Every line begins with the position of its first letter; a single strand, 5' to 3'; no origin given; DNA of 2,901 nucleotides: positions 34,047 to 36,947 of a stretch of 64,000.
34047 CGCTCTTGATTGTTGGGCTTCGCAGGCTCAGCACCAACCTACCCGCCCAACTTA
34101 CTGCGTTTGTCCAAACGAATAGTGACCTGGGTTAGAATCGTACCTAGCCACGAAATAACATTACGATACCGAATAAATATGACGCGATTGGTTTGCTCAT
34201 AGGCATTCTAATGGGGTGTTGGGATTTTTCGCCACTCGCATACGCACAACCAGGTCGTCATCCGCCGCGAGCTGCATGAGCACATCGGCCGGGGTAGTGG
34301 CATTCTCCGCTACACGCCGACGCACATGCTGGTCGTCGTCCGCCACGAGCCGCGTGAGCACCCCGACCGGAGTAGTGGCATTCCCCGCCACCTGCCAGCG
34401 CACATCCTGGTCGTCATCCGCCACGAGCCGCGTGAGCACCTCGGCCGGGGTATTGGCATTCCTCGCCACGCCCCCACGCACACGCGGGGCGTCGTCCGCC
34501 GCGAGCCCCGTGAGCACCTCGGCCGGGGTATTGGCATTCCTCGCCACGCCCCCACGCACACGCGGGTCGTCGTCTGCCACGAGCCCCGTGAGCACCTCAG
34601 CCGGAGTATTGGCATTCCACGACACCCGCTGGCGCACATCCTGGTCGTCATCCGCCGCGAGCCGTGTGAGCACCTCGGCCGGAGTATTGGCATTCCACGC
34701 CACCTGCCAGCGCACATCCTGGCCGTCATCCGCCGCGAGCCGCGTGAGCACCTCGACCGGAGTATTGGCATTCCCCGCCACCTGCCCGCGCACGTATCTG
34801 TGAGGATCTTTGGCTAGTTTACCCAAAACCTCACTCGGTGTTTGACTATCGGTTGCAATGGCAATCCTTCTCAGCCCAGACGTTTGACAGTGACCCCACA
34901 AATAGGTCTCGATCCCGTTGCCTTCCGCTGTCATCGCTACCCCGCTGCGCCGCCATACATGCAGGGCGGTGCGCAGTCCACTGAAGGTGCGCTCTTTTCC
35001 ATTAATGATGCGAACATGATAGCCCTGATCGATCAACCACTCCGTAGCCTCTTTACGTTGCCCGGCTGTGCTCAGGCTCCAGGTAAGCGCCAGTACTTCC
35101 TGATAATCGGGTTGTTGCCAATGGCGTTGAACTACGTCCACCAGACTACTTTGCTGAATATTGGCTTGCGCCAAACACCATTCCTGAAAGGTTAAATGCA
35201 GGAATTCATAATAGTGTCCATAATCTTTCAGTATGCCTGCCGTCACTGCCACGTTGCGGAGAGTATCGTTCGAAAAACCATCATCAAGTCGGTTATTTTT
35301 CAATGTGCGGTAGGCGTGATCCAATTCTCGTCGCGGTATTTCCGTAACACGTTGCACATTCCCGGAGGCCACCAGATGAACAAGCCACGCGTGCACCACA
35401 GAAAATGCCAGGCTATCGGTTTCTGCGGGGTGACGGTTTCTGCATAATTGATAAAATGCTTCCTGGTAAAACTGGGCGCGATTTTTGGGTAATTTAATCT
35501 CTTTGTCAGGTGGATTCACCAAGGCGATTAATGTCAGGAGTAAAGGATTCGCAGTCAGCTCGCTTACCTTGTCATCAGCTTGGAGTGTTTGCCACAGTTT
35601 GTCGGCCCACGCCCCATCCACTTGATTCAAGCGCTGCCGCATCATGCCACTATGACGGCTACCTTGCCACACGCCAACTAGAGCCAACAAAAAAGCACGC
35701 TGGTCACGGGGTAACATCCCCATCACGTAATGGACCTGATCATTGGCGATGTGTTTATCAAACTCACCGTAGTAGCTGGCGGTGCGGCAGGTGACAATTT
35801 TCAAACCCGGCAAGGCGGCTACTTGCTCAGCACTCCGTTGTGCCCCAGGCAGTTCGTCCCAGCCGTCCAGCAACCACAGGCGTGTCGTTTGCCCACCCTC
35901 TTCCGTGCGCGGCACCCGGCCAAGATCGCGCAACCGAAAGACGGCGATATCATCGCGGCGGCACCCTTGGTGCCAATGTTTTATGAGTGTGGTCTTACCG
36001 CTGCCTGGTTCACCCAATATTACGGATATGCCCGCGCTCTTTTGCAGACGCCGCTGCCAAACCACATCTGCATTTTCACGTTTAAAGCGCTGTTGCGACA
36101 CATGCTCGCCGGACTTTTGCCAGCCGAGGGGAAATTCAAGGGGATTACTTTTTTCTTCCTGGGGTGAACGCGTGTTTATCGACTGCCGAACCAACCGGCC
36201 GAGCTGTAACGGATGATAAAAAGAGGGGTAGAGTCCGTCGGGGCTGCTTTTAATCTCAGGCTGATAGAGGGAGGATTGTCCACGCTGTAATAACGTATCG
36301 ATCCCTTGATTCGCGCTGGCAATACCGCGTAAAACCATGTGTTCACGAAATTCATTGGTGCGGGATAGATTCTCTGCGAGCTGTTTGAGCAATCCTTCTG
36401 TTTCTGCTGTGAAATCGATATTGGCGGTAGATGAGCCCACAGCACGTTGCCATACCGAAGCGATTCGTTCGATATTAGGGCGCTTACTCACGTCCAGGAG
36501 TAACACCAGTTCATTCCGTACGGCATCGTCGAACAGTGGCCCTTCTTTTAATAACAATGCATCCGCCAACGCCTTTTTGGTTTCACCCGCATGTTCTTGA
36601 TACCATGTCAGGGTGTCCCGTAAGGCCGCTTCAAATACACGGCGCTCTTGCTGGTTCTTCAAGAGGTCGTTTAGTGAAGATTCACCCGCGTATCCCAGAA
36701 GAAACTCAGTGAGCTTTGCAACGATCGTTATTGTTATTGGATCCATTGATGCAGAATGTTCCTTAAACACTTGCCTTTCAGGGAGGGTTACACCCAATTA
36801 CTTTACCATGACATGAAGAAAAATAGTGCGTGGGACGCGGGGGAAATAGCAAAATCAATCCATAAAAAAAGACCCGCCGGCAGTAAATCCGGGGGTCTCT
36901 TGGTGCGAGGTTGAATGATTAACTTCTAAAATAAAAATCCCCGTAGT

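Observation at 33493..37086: Repeat-bounded cassette carrying a NACHT-LRV STAND NTPase and a DUF4160(remnant)/DUF2442 pair between conserved zupT and pgeF-rluD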

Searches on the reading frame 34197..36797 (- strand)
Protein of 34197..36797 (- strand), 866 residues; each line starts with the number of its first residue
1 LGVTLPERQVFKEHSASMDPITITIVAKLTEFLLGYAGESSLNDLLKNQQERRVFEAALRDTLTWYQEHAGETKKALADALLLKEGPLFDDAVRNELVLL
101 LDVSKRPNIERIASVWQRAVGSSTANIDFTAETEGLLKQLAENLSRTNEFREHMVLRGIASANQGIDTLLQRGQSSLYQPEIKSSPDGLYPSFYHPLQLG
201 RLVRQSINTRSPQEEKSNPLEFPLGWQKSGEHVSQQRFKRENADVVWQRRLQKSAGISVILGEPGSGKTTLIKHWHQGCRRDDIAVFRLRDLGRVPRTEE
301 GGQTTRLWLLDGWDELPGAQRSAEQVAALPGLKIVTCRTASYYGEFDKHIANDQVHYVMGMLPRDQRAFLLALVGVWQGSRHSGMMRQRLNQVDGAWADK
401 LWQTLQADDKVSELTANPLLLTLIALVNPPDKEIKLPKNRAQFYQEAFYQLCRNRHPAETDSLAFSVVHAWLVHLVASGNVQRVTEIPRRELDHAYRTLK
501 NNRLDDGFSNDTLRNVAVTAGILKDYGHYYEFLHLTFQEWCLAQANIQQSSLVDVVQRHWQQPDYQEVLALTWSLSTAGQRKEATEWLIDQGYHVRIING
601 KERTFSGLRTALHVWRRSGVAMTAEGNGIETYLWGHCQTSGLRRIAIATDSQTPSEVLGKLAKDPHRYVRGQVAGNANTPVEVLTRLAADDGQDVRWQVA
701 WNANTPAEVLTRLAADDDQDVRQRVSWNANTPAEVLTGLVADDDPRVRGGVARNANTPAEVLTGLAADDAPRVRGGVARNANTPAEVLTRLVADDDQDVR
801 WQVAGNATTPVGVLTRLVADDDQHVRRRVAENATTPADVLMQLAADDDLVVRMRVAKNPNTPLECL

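Call 6: search_protein_families(library=pfam, proteins=[window:34197-36797:-], max_evalue=0.01)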
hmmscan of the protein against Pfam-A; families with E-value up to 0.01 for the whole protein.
window:34197-36797:- (866 aa): 8 families
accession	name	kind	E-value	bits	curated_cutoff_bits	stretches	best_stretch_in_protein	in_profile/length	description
PF01816.23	LRV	-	1.2e-34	116.7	21.6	4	771-796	1-26/26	Leucine rich repeat variant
PF25591.1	LRV_2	-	1.1e-09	38.6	27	0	672-723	5-55/61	Leucine Rich Repeat Variant domain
PF13646.12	HEAT_2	-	3.8e-05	24.3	27.7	0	657-725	3-83/88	HEAT repeats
PF13513.12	HEAT_EZ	-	8.3e-05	23.5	27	0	682-701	31-50/55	HEAT-like repeat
PF13401.12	AAA_22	-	0.00061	20.5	27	1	253-279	3-29/130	AAA domain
PF13191.12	AAA_16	-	0.0032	18.4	32.6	0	251-288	20-57/167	AAA ATPase domain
PF02985.28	HEAT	-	0.0083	16.7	23.5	0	736-750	5-19/31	HEAT repeat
PF20720.3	nSTAND3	-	0.0083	16.3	27.2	0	254-291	16-53/155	Novel STAND NTPase 3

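Call 7: search_protein_families(library=padloc, proteins=[window:34197-36797:-], max_evalue=1)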
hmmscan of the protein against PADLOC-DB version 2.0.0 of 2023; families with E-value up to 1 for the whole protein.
window:34197-36797:- (866 aa): 3 families
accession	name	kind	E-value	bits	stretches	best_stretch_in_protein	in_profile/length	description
PDLC00269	PtuA1|PtuA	-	0.0011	16.3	1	238-273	14-50/446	AAA ATPase domain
PDLC04213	HEC-02A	-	0.002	15.7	1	243-281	11-49/337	-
PDLC04140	mad8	-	0.0076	13.8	1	254-275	26-47/314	mads_8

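Call 8: search_protein_families(library=ncbifam, proteins=[window:34197-36797:-], max_evalue=1)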
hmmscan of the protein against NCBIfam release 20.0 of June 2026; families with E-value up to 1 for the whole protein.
window:34197-36797:- (866 aa): 6 families
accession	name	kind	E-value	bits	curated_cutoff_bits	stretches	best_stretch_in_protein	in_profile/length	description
NF058535.1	antiphage_EruA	equivalog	2.9e-09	35.7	1000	1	243-462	12-217/1318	NACHT domain-containing antiphage protein EruA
TIGR03420.1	DnaA_homol_Hda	equivalog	0.058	12.9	194.8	1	252-326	35-112/226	DnaA regulatory inactivator Hda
NF041815.1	Avs4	equivalog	0.058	10.5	1500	1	253-287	203-238/1579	AVAST type 4 anti-phage nuclease Avs4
TIGR03015.1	pepcterm_ATPase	hypoth_equivalog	0.097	12.1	324.5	1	249-286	37-74/269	XrtA/PEP-CTERM system-associated ATPase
TIGR01447.1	recD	equivalog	0.15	10.6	310.15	1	221-273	137-181/597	exodeoxyribonuclease V subunit alpha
NF041000.1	ATPase_ComGA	equivalog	0.17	10.9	300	1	238-277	111-150/267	competence type IV pilus ATPase ComGA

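Call 10: find_homologous_proteins(query=window:34197-36797:-, max_evalue=0.001)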
Query window:34197-36797:- (866 aa): 19 proteins with E <= 0.001 among 8000 candidates.
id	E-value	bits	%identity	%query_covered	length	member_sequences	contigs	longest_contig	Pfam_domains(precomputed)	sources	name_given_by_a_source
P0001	0.0e+0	1555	83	97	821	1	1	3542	PF01816.24,PF25591.2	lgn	-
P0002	0.0e+0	1425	93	78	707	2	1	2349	PF01816.24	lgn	-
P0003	0.0e+0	1284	71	96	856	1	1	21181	PF01816.24,PF25591.2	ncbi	-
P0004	4.1e-269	913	46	97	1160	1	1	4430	PF01816.24,PF02985.29,PF25591.2,PF13646.13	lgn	-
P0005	2.2e-240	818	72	60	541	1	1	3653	-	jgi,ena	-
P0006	1.1e-141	492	32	78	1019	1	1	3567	PF01816.24,PF02985.29,PF05729.19,PF25591.2,PF13646.13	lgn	-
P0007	9.9e-99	350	35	78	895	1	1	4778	PF01816.24,PF25591.2,PF13191.13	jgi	jgi:hypothetical protein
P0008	2.7e-73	266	30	79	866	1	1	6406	PF01816.24,PF02985.29,PF25591.2,PF13646.13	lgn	-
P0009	6.8e-62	228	27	70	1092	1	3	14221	PF01816.24,PF25591.2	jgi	jgi:hypothetical protein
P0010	2.8e-28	117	29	49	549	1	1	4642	PF05729.19,PF13191.13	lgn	-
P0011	1.7e-7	48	29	42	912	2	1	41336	PF24883.3,PF05729.19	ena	-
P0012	3.3e-6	44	28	20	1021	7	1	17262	PF05729.19,PF03781.23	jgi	jgi:formylglycine-generating enzyme required for sulfatase activity/energy-coupling factor transport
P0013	7.2e-6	43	25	38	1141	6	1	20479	PF00149.34,PF05729.19,PF03781.23,PF13646.13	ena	-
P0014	2.4e-5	41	28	38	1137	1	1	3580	PF00149.34,PF05729.19,PF03781.23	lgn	-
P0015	2.5e-5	41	25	38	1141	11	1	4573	PF00149.34,PF05729.19,PF03781.23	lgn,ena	-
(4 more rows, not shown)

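Call 13: find_encoding_contigs(protein=P0003, flank=10000, max_places=4)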
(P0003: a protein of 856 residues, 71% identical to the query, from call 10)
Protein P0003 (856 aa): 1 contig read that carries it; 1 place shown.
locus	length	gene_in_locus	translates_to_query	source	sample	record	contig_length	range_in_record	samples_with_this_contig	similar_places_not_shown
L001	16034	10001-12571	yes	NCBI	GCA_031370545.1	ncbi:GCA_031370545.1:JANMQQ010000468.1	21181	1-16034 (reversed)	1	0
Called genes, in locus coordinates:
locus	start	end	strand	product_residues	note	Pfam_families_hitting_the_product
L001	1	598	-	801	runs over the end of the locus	PF01326:PPDK_N, PF00391:PEP-utilizers, PF02896:PEP-utilizers_C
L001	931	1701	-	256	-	PF02698:DUF218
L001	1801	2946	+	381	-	PF02684:LpxB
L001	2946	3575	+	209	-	PF01351:RNase_HII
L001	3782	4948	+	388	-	-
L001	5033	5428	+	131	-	-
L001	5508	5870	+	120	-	PF13442:Cytochrome_CBB3, PF00034:Cytochrom_C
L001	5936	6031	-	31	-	-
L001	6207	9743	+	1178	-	PF02811:PHP, PF07733:DNA_pol3_alpha, PF17657:DNA_pol3_finger, PF14579:HHH_6, PF01336:tRNA_anti-codon, PF20914:DNA_pol_IIIA_C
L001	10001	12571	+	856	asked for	PF25591:LRV_2 (faint), PF01816:LRV (weak)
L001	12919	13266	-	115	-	PF21716:dnstrm_HI1420, PF01381:HTH_3 (weak)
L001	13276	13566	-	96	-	PF05973:Gp49 (weak)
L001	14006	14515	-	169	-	-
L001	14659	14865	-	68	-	-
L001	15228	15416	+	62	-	-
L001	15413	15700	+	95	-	PF05016:ParE_toxin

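Call 14: find_encoding_contigs(protein=P0001, flank=5000, max_places=4)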
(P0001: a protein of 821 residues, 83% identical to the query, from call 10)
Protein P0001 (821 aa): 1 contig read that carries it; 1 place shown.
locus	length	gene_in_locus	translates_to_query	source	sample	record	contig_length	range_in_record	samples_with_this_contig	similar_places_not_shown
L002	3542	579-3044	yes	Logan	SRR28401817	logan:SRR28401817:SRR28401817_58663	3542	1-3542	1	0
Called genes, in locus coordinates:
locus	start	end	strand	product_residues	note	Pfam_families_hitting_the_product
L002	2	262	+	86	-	?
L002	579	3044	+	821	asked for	PF25591:LRV_2 (faint), PF01816:LRV (weak)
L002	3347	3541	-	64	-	?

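Call 15: find_encoding_contigs(protein=P0004, flank=5000, max_places=4)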
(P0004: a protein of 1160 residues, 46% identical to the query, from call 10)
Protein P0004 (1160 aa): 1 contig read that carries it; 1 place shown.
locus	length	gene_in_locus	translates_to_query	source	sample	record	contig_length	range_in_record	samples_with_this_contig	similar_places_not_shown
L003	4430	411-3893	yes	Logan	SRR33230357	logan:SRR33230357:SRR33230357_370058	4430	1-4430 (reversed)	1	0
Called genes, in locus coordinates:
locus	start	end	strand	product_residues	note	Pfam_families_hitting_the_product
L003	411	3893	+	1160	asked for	PF13646:HEAT_2 (faint), PF01816:LRV (faint), PF02985:HEAT (faint), PF25591:LRV_2 (faint)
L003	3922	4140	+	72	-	-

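Call 29: search_solved_structures(query=A1, max_evalue=0.01)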
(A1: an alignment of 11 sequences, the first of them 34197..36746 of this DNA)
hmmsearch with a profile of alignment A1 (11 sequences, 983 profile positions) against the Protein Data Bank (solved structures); distinct sequences matched with E-value up to 0.01: 28.
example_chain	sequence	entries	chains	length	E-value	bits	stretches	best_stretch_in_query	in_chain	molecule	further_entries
1lrv_A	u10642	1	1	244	9.7e-17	63.5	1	717-893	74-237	LEUCINE-RICH REPEAT VARIANT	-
5irl_A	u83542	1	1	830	5.3e-06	27.9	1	229-305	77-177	Uncharacterized protein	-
5irm_A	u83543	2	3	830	5.4e-06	27.9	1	229-305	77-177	Uncharacterized protein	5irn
7p03_A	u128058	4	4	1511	5.3e-05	24.6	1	120-254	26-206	Pleiotropic ABC efflux transporter of multiple drugs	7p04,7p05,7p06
7wge_A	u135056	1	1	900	6.1e-05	24.4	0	497-531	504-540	NACHT, LRR and PYD domains-containing protein 1, N-terminus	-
6x6a_B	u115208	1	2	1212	0.00012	23.4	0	497-531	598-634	NACHT, LRR and PYD domains-containing protein 1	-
7crw_A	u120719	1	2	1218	0.00013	23.3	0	231-301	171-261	NLR family protein 1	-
6x6c_E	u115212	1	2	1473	0.00019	22.8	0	497-531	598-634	NACHT, LRR and PYD domains-containing protein 1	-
8etr_A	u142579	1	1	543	0.00043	21.6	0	511-531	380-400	NACHT, LRR and PYD domains-containing protein 3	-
7alv_A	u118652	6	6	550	0.00044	21.6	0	511-531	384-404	NACHT, LRR and PYD domains-containing protein 3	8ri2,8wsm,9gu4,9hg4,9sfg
8zem_A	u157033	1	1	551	0.00044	21.6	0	511-531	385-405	NACHT, LRR and PYD domains-containing protein 3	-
8fw2_A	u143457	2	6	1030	0.0014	19.9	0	216-306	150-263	NLR family CARD domain-containing protein 4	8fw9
8ej4_A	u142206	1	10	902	0.0015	19.8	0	511-531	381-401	NACHT, LRR and PYD domains-containing protein 3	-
9z03_A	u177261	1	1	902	0.0016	19.8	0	511-531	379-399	NACHT, LRR and PYD domains-containing protein 3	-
8swf_A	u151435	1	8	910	0.0016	19.7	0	511-531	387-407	NACHT, LRR and PYD domains-containing protein 3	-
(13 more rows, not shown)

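Call 30: search_protein_families(library=pfam, alignment_id=A1, max_evalue=0.01)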
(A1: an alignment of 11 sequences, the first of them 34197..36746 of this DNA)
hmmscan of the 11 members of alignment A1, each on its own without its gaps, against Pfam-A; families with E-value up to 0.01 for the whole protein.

A. member 1, window:34197-36746:- (849 aa): 8 families
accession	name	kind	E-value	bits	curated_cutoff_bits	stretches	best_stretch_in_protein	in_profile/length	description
PF01816.23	LRV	-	9.7e-35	117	21.6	4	754-779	1-26/26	Leucine rich repeat variant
PF25591.1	LRV_2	-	9.5e-10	38.8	27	0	655-706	5-55/61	Leucine Rich Repeat Variant domain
PF13646.12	HEAT_2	-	3e-05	24.7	27.7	0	640-708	3-83/88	HEAT repeats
PF13513.12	HEAT_EZ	-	7.2e-05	23.7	27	0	665-684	31-50/55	HEAT-like repeat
PF13401.12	AAA_22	-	0.00058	20.6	27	1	236-262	3-29/130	AAA domain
PF13191.12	AAA_16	-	0.0027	18.6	32.6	0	234-271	20-57/167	AAA ATPase domain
PF02985.28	HEAT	-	0.0071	16.9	23.5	0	796-814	4-22/31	HEAT repeat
PF20720.3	nSTAND3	-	0.0081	16.3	27.2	0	237-274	16-53/155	Novel STAND NTPase 3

B. families by the number of members that match (of 11 scanned): 24 families
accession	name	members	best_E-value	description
PF01816.23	LRV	9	9.5e-64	Leucine rich repeat variant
PF13191.12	AAA_16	9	6.2e-06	AAA ATPase domain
PF25591.1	LRV_2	8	2.2e-28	Leucine Rich Repeat Variant domain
PF13401.12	AAA_22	8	8.8e-05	AAA domain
PF02985.28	HEAT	6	4.3e-15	HEAT repeat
PF13646.12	HEAT_2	6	3.6e-08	HEAT repeats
PF24883.2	NPHP3_N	5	0.0013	Nephrocystin 3, N-terminal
PF05729.18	NACHT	4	3.7e-07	NACHT domain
PF20720.3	nSTAND3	4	0.002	Novel STAND NTPase 3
PF25199.1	nSTAND_NTPase5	3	8.7e-05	Novel STAND NTPase 5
PF13555.12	AAA_29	2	0.0049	P-loop containing region of AAA domain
PF13443.12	HTH_26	1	6.1e-05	Cro/C1-type HTH DNA-binding domain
PF13513.12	HEAT_EZ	1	7.2e-05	HEAT-like repeat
PF13271.11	DUF4062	1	0.00012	Domain of unknown function (DUF4062)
PF10098.14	DUF2336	1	0.00032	Uncharacterised protein conserved in bacteria (DUF2336)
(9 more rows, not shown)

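Call 54: predict_structure(alignment_id=A1)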
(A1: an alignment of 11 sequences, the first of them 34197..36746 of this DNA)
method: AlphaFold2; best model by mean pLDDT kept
length: 849 residues; sequences in the alignment: 11
mean_pLDDT: 72.1   pTM: 0.58
mean pLDDT of the five models: 72.1, 71.3, 70.6, 68.4, 67.4
residues with pLDDT >= 90: 192; 70-90: 328; 50-70: 173; < 50: 156
segments of 3 or more residues with pLDDT < 50: 1-7, 13-29, 50-53, 66-72, 86-112, 130-176, 188-203, 206-218, 364-370
pLDDT, mean of each block of 10 residues (from residue 1): 45 47 43 55 52 50 48 54 50 47 41 52 55 45 34 30 27 46 60 34 45 38 77 81 75 76 70 71 62 81 80 87 65 74 73 70 46 65 81 66 73 71 79 71 68 87 55 83 71 82 74 72 87 88 77 89 92 81 68 88 77 86 86 86 93 90 89 95 86 95 95 89 95 93 95 96 92 95 93 92 94 89 93 91 83
secondary structure, 60 per line:
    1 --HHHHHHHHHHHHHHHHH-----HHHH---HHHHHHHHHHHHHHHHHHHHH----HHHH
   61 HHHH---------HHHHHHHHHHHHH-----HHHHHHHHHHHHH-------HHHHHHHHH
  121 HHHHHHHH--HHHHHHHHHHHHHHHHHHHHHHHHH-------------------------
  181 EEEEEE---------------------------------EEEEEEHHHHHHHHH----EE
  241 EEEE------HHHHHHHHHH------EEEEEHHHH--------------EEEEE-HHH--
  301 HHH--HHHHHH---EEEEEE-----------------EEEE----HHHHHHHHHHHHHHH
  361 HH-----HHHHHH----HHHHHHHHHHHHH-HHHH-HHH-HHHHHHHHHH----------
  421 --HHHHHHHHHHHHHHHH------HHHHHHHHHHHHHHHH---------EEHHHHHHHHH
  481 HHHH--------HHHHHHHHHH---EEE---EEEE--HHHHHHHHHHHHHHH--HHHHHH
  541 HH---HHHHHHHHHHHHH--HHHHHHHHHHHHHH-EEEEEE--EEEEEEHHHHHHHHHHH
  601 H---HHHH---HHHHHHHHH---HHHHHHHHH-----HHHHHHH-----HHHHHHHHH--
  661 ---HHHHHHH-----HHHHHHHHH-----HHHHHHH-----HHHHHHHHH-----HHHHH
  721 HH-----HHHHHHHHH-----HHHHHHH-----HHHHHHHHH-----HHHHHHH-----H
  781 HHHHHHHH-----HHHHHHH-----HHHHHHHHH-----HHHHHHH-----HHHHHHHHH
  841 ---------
elements in order (helices of 4 or more, strands of 3 or more residues): H3-19 H25-28 H32-52 H57-64 H74-86 H92-104 H112-128 H131-155 E181-186 E220-225 H226-234 E239-244 H251-260 E267-271 H272-275 E290-294 H306-311 E315-320 E338-341 H346-362 H368-373 H378-390 H392-395 H401-410 H423-438 H445-460 H472-484 H493-502 E506-508 E512-515 H518-532 H535-542 H546-558 H561-574 E576-581 E584-589 H590-601 H605-608 H612-620 H624-632 H638-644 H650-658 H664-670 H676-684 H690-696 H702-710 H716-722 H728-736 H742-748 H754-762 H768-774 H780-788 H794-800 H806-814 H820-826 H832-840
